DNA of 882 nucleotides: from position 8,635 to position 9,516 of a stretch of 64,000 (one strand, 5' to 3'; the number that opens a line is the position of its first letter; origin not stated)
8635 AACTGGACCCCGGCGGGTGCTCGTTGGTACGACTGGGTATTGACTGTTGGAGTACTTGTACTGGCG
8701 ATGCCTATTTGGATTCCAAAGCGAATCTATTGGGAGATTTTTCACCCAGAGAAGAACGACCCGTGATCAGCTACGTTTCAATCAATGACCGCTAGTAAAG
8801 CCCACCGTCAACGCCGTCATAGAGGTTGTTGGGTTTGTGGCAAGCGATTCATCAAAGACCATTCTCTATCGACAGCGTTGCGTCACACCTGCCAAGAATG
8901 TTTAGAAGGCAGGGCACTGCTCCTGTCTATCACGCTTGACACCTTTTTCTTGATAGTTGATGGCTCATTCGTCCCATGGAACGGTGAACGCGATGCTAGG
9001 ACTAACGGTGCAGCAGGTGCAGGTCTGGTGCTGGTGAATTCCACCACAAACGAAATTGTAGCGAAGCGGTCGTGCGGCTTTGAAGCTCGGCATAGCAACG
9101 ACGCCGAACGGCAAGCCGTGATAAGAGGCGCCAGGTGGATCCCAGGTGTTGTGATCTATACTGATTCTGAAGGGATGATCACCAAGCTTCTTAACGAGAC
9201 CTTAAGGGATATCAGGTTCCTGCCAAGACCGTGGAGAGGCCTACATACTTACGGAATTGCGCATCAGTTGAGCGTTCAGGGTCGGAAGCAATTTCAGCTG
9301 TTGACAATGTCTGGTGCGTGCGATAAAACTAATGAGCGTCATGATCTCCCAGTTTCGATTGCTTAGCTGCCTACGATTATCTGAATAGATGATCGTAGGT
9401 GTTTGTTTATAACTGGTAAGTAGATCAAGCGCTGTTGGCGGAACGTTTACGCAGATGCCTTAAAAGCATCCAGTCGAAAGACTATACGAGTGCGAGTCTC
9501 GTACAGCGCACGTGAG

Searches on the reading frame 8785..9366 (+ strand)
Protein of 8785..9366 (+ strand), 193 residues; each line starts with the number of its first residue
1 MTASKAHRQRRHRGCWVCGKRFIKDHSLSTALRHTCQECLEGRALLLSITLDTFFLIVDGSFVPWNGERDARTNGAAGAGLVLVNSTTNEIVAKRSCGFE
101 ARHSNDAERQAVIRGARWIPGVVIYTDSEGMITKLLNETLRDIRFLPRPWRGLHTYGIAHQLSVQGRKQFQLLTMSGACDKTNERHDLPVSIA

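Call 23: find_related_loci(query=window:8785-9366:+, collection=viral_contigs, flank=10000)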
Query window:8785-9366:+ (193 aa) in viral_contigs; peptide patterns used: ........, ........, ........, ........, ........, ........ (x = any residue, [..] = any of these).
10 stretches matched a pattern, but none encodes a relative of the query by tblastn (E <= 1e-3).

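Call 36: find_homologous_proteins(query=window:8785-9366:+)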
Query window:8785-9366:+ (193 aa): 7 proteins with E <= 0.001 among 117 candidates. Only proteins of 106 to 338 residues were searched: fused or split forms outside these lengths cannot appear, so this answer is no evidence that the protein stands alone or is whole; lengths 'longer' or 'shorter' looks for them.
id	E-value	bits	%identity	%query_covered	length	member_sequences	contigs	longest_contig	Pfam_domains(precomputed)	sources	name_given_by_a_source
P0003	3.4e-126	436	98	100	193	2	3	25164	-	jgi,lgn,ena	jgi:hypothetical protein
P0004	2.5e-50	189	53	95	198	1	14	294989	-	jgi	jgi:ribonuclease HI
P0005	4.6e-50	188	55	89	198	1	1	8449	-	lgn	-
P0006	1.7e-48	183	48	97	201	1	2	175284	-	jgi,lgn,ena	-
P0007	2.0e-48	182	52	89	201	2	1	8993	-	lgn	-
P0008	2.7e-47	179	53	88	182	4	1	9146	-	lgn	-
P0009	5.9e-44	168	51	88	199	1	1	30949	-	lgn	-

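Call 37: find_encoding_contigs(protein=P0004, flank=10000, max_places=6)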
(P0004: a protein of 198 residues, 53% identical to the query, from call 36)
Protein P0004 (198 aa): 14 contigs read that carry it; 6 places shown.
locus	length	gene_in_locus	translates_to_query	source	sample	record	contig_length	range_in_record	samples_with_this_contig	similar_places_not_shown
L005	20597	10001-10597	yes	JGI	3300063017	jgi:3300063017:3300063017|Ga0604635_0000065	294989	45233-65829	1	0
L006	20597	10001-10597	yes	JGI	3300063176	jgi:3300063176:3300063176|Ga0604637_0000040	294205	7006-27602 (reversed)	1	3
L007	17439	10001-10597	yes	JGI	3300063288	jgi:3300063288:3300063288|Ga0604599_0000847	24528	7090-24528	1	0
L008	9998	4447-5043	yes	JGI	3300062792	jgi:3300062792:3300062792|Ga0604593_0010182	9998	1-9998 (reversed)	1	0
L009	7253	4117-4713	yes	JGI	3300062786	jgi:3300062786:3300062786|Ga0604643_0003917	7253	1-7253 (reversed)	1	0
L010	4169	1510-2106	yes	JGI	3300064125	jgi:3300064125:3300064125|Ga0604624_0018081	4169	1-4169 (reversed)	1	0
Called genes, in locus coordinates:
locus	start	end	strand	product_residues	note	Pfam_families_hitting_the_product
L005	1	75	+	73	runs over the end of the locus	-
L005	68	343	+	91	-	-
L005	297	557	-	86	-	-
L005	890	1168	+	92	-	-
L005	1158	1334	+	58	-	-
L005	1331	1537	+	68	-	-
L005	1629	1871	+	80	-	-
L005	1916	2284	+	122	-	-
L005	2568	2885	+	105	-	-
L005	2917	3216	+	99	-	-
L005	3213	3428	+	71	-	-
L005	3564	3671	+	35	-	-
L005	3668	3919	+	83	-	-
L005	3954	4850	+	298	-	PF10127:RlaP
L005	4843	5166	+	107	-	-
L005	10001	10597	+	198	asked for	-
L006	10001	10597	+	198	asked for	-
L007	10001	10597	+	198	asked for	-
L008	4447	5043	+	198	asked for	-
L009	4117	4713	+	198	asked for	-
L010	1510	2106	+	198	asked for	-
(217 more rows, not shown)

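Call 38: find_encoding_contigs(protein=P0006, flank=10000, max_places=3)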
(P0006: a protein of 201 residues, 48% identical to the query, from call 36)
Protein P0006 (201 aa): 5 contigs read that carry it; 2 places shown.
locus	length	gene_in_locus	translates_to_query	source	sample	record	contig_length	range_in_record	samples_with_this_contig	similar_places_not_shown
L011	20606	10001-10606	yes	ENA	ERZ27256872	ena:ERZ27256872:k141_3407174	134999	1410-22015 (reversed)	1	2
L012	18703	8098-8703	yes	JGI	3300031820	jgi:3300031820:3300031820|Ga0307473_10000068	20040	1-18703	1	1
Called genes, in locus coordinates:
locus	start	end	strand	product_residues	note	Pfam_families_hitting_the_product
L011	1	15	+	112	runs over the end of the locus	-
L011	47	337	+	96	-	-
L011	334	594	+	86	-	-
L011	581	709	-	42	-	-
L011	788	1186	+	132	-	-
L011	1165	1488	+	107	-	-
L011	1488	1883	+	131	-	-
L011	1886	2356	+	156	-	-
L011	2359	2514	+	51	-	-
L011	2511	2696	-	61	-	-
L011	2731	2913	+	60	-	-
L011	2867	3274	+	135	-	-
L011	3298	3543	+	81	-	-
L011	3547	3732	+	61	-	-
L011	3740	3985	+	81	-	-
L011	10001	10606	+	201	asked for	-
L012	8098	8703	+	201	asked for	-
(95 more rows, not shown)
